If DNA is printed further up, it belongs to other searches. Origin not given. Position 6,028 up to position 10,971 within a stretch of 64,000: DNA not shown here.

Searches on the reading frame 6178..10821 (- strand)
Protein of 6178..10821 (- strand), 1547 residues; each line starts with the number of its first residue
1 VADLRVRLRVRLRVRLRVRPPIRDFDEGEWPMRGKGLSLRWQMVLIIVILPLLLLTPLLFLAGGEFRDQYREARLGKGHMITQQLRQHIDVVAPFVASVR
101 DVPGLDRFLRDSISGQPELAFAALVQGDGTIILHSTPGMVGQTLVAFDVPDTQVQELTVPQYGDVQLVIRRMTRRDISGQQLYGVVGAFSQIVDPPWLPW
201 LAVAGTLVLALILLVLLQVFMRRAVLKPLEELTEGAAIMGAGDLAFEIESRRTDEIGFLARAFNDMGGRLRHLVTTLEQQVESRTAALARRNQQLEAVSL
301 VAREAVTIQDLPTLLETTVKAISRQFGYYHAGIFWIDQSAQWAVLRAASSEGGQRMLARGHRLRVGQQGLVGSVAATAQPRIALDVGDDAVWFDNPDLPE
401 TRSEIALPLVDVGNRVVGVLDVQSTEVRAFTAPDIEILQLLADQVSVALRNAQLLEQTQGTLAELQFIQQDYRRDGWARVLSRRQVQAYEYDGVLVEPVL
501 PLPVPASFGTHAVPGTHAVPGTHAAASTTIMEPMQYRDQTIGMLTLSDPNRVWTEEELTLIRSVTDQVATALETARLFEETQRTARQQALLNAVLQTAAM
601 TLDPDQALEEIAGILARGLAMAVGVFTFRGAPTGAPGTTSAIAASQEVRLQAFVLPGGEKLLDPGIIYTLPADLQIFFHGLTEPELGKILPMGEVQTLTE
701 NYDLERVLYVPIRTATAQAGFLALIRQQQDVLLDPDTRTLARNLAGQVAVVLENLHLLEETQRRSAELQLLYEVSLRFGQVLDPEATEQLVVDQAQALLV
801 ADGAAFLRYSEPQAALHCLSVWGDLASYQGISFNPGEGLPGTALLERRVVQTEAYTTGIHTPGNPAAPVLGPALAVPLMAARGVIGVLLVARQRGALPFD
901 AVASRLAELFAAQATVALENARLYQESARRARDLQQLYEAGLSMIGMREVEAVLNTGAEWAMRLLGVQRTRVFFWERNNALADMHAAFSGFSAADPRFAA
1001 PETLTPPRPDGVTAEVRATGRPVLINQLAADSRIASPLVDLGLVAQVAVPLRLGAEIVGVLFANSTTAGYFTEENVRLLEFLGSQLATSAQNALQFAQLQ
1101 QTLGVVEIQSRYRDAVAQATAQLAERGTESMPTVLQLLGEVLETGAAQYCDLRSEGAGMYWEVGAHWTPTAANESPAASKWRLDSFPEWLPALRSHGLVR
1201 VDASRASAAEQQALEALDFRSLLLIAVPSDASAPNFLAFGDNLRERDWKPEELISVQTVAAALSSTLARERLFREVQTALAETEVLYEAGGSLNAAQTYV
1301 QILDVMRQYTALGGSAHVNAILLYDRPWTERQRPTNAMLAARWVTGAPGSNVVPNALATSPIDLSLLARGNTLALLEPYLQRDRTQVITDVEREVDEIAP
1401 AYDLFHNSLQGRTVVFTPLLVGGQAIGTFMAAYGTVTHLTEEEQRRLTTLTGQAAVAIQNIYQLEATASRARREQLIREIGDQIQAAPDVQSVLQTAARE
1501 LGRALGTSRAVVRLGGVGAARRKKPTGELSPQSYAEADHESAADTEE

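Call 6: search_protein_families(library=pfam, proteins=[window:6178-10821:-], max_evalue=0.001)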
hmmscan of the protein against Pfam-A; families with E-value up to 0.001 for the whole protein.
window:6178-10821:- (1547 aa): 5 families
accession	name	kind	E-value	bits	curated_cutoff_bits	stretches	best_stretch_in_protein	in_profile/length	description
PF13185.12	GAF_2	-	3.9e-64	215.4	28.6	5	309-449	2-135/136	GAF domain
PF01590.32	GAF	-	9e-52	175.6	22.4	5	310-449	1-133/133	GAF domain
PF13492.12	GAF_3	-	1.9e-41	141.9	27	3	950-1092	2-129/129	GAF domain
PF00672.30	HAMP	-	2.8e-13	50.4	25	1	220-271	1-52/53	HAMP domain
PF11849.14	DUF3369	-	1.3e-06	29.2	27.2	0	898-926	139-167/168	Domain of unknown function (DUF3369)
